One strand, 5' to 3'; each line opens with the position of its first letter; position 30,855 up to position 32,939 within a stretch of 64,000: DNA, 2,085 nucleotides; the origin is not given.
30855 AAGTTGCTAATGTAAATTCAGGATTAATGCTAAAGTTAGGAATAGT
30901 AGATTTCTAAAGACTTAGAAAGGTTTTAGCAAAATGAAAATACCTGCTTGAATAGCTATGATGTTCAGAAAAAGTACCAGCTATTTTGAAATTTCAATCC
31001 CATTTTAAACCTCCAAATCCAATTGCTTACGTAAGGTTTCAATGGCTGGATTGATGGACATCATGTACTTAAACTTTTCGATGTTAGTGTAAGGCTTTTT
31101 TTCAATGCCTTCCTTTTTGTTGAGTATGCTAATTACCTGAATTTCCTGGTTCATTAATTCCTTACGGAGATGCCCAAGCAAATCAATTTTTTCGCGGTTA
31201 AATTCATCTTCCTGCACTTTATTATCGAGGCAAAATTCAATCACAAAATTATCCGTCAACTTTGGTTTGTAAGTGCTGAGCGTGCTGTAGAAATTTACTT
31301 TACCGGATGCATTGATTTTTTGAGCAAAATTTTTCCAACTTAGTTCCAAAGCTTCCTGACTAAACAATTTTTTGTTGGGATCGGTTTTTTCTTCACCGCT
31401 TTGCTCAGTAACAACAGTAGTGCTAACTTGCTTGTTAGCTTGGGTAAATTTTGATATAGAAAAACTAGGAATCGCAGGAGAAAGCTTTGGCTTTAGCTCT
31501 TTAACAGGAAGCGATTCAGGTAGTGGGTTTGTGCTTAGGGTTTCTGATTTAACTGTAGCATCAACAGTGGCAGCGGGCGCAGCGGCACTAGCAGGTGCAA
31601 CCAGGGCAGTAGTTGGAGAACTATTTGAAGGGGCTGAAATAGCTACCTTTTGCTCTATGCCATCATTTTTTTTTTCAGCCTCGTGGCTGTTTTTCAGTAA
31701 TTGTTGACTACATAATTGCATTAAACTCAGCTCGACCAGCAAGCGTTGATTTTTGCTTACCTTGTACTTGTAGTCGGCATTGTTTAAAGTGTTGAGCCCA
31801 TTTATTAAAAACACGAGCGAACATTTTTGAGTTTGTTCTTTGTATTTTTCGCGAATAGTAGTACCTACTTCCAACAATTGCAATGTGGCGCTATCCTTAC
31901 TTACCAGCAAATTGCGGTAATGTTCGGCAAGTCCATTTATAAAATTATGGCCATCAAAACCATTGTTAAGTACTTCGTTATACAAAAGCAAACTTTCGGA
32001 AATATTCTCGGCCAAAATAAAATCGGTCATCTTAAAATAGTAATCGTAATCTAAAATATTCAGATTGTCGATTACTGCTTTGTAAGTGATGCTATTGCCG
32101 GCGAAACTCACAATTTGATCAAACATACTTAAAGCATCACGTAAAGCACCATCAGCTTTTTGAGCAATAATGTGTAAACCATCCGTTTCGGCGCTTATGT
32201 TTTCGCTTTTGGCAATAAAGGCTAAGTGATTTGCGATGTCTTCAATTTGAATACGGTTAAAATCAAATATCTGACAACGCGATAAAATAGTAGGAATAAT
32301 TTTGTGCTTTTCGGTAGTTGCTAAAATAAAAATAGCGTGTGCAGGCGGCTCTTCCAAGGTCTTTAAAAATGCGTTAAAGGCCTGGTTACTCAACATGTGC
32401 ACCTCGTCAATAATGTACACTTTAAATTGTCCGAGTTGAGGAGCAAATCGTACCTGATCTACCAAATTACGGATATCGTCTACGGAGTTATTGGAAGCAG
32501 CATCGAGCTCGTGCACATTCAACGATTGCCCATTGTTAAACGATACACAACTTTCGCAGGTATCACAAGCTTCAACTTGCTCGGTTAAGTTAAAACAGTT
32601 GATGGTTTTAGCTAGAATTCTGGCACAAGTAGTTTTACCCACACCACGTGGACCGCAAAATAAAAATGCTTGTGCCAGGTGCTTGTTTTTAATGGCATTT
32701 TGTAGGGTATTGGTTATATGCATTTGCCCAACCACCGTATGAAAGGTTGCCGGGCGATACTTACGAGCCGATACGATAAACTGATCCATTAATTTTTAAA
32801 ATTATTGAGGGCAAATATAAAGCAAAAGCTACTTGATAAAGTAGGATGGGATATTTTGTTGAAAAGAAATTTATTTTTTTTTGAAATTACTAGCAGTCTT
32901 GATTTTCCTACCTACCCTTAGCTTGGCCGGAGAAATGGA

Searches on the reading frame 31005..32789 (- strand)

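Call 50: search_protein_families(library=pfam, proteins=[window:31005-32789:-], max_evalue=0.00001)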
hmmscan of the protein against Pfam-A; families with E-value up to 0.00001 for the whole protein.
window:31005-32789:- (594 aa): 7 families
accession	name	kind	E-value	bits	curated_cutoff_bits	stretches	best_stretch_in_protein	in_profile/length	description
PF13177.12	DNA_pol3_delta2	-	3.6e-45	154.3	27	1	22-180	2-160/161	DNA polymerase III, delta subunit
PF22608.2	DNAX_ATPase_lid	-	1.6e-13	50.6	27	1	185-231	2-48/49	DNA polymerase III clamp loader subunit, ATPase lid domain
PF00004.35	AAA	-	5.4e-13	50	21.2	1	43-174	2-125/131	ATPase family associated with various cellular activities (AAA)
PF05496.18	RuvB_N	-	1.3e-06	28.8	27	0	12-64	2-58/159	Holliday junction DNA helicase RuvB P-loop domain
PF13401.12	AAA_22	-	2.5e-06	28.3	27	0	39-157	5-121/130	AAA domain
PF21694.2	DNA_pol3_delta_C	-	3.1e-06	27.6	27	0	252-359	5-121/121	DNA polymerase III delta subunit, C-terminal domain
PF12169.13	DNA_pol3_gamma3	-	3.8e-06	27.2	24.4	1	243-368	10-136/143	DNA polymerase III subunits gamma and tau domain III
